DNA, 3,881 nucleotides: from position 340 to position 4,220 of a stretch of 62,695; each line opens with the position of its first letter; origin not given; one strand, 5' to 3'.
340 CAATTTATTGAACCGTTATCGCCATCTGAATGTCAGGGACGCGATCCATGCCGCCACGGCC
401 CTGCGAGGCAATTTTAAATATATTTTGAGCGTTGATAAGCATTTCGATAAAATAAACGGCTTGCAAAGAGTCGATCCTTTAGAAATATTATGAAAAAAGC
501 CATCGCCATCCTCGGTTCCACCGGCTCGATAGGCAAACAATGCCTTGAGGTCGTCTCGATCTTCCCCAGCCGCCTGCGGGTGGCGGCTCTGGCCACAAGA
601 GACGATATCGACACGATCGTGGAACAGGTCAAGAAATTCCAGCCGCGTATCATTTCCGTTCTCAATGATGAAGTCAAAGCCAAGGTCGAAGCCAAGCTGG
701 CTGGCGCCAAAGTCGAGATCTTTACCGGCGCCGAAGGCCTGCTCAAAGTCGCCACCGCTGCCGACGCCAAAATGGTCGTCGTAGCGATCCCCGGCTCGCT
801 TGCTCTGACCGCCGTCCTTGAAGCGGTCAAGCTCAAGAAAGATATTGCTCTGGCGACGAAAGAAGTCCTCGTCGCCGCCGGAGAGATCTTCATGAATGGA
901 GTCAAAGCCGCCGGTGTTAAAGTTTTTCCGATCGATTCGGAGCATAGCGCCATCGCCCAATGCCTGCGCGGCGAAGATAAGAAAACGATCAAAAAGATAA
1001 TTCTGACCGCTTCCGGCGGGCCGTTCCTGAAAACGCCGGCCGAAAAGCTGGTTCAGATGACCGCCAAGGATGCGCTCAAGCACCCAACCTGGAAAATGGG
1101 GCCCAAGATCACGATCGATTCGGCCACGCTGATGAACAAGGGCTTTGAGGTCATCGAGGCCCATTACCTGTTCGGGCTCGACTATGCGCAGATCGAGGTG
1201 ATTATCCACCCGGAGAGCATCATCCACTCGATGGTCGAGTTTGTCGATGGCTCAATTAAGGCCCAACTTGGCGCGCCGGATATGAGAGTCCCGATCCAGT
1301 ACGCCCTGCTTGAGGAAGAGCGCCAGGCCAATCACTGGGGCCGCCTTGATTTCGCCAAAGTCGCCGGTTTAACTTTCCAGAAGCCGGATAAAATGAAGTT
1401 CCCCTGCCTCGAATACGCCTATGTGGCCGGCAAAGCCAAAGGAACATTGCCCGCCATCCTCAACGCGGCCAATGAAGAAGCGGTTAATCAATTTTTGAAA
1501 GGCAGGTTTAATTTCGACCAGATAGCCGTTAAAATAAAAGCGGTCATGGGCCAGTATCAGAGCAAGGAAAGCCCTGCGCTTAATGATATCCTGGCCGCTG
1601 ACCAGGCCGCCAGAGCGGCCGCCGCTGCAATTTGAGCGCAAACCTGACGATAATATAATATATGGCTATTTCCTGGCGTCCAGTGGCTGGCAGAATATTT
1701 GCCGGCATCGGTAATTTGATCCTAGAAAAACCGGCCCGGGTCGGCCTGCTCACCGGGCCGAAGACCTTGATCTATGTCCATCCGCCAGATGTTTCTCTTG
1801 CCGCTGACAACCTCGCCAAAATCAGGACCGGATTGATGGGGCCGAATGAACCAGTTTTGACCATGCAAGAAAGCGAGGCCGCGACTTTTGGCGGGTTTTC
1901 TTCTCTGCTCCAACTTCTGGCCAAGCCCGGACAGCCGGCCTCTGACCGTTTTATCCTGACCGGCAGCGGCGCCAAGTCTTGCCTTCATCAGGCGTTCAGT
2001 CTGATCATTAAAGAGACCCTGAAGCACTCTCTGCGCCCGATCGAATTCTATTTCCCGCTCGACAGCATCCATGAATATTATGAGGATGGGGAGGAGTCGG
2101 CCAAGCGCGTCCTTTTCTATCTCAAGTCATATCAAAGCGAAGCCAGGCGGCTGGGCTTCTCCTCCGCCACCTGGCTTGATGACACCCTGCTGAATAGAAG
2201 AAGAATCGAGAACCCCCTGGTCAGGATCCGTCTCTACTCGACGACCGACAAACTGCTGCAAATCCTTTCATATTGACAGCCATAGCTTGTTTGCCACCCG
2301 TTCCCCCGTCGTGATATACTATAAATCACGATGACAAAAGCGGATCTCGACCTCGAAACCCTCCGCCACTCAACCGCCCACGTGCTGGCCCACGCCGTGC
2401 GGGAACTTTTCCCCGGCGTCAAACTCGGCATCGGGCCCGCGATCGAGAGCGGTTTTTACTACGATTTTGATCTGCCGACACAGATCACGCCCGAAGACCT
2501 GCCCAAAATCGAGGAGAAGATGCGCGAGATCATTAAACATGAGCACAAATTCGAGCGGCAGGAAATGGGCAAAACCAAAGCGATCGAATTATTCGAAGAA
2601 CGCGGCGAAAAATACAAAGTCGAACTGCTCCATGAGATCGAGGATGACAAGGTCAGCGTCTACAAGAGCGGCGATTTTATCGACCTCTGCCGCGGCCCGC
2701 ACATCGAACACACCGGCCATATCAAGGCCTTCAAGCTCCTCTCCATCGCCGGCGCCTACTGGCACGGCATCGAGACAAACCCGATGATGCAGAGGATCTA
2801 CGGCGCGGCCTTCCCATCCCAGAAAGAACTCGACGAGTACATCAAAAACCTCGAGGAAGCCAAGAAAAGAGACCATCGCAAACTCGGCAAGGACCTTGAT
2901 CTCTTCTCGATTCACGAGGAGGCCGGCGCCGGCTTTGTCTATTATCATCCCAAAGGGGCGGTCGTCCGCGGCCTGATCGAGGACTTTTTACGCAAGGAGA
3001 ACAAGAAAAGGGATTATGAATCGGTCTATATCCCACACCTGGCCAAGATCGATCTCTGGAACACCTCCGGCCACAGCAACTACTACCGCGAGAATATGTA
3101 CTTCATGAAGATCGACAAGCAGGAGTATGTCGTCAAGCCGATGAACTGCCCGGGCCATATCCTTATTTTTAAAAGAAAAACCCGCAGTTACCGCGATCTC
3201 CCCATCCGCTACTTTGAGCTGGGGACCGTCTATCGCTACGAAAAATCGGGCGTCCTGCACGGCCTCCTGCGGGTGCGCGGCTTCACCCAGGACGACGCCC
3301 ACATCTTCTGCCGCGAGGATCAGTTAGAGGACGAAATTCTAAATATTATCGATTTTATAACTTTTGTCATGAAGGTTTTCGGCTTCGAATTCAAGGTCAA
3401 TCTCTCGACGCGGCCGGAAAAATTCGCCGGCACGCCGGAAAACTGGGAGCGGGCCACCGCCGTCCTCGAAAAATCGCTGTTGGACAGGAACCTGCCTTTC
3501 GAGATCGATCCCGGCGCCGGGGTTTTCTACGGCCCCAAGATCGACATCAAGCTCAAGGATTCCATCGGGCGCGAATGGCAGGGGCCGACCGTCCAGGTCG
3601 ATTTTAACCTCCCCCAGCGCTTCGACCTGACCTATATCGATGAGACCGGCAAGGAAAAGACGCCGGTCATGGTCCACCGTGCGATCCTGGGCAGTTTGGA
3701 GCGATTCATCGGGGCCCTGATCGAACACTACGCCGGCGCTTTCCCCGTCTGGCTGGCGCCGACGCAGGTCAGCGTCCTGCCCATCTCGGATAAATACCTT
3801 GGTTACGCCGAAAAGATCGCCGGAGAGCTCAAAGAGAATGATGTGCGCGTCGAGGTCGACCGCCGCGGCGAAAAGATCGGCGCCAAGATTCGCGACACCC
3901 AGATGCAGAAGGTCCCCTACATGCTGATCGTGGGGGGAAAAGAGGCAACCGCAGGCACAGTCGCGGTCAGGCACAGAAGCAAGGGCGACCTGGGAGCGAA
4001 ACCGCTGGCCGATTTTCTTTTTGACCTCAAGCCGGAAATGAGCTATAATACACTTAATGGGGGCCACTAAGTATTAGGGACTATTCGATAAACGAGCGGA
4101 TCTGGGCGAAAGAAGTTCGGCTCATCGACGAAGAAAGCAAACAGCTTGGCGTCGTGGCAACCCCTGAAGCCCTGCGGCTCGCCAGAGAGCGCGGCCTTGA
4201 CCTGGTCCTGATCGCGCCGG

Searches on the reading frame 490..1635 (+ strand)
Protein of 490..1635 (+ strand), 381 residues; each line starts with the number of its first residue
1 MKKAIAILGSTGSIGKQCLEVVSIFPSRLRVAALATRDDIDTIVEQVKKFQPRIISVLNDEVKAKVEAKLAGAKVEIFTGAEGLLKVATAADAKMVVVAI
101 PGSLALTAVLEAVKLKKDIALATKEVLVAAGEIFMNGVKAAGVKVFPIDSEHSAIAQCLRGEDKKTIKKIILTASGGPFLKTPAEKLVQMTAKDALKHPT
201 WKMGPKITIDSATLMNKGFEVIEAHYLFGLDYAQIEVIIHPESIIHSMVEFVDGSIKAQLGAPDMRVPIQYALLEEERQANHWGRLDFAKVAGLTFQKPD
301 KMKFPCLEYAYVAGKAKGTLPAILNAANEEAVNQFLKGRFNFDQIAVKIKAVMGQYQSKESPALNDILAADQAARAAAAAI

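Call 14: search_protein_families(library=ncbifam, proteins=[window:490-1635:+], max_evalue=0.00001)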
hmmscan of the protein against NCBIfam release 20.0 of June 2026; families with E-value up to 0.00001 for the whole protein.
window:490-1635:+ (381 aa): 3 families
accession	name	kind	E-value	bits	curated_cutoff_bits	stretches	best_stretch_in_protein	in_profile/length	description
NF009114.0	PRK12464.1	equivalog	4.5e-150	499.9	461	1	1-380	1-380/389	1-deoxy-D-xylulose-5-phosphate reductoisomerase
TIGR00243.1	Dxr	equivalog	1.3e-133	445.7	315.7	1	3-378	2-380/389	1-deoxy-D-xylulose-5-phosphate reductoisomerase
NF003938.0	PRK05447.1-1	equivalog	1.3e-113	380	515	1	3-379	2-390/398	1-deoxy-D-xylulose-5-phosphate reductoisomerase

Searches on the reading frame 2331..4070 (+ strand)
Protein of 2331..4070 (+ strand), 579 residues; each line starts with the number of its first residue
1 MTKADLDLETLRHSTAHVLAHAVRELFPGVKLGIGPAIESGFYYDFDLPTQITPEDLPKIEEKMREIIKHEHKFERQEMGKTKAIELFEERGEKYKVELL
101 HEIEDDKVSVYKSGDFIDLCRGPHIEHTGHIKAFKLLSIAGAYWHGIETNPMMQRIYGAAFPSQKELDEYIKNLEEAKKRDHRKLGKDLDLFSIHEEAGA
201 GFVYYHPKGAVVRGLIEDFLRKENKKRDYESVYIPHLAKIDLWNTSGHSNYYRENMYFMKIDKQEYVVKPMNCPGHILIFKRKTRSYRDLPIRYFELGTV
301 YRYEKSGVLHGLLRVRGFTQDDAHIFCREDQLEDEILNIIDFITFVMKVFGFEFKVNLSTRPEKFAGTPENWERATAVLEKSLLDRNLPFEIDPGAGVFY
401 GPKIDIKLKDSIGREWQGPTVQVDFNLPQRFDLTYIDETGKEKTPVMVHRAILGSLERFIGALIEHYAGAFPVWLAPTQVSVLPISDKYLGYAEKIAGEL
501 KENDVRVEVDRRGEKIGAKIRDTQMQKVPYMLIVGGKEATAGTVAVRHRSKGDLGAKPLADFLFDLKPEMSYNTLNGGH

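Call 14: search_protein_families(library=ncbifam, proteins=[window:2331-4070:+], max_evalue=0.00001)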
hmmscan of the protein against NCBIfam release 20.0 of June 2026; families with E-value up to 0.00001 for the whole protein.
window:2331-4070:+ (579 aa): 15 families
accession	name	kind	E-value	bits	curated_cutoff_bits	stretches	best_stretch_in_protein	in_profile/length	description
TIGR00418.1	thrS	equivalog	8e-224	744.7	383.65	1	12-566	1-561/565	threonine--tRNA ligase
NF003068.0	PRK03991.1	equivalog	1.3e-71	241.7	484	1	169-555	186-577/613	threonine--tRNA ligase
NF006625.0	PRK09194.1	equivalog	3.6e-27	95.5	558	2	198-331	35-168/559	proline--tRNA ligase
TIGR00408.1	proS_fam_I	equivalog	5e-25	88.3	437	2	201-372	29-207/475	proline--tRNA ligase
NF008979.1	PRK12325.1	exception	2.5e-23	82.7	550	2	198-328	35-165/437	proline--tRNA ligase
TIGR00409.1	proS_fam_II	equivalog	2.5e-21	76.2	306.7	2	198-340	35-178/568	proline--tRNA ligase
TIGR00442.1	hisS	equivalog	8.8e-18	64.5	286.75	2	476-552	323-399/406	histidine--tRNA ligase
NF011500.0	PRK14938.1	equivalog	3.9e-16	59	362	1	464-552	261-349/387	Ser-tRNA(Thr) hydrolase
NF003211.1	PRK04173.1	equivalog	3.4e-13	49.3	312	1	266-550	163-438/454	glycine--tRNA ligase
TIGR00389.1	glyS_dimeric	equivalog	5.7e-13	48.3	243.3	0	471-550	465-545/565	glycine--tRNA ligase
TIGR00344.1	alaS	equivalog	2.9e-10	39.1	457.05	1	11-141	555-680/847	alanine--tRNA ligase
NF002436.0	PRK01584.1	equivalog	1.4e-08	33.7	529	1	5-136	448-575/595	alanine--tRNA ligase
NF002120.0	PRK00960.1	equivalog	2.8e-07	29.5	611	0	260-362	305-407/518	serine--tRNA ligase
TIGR00414.1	serS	equivalog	4.9e-07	29.1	301.65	1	171-351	131-315/418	serine--tRNA ligase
NF040865.1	a_tRNA_ed_AlaXM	equivalog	7.9e-06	25.8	300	0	13-139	98-219/234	alanyl-tRNA editing protein AlaXM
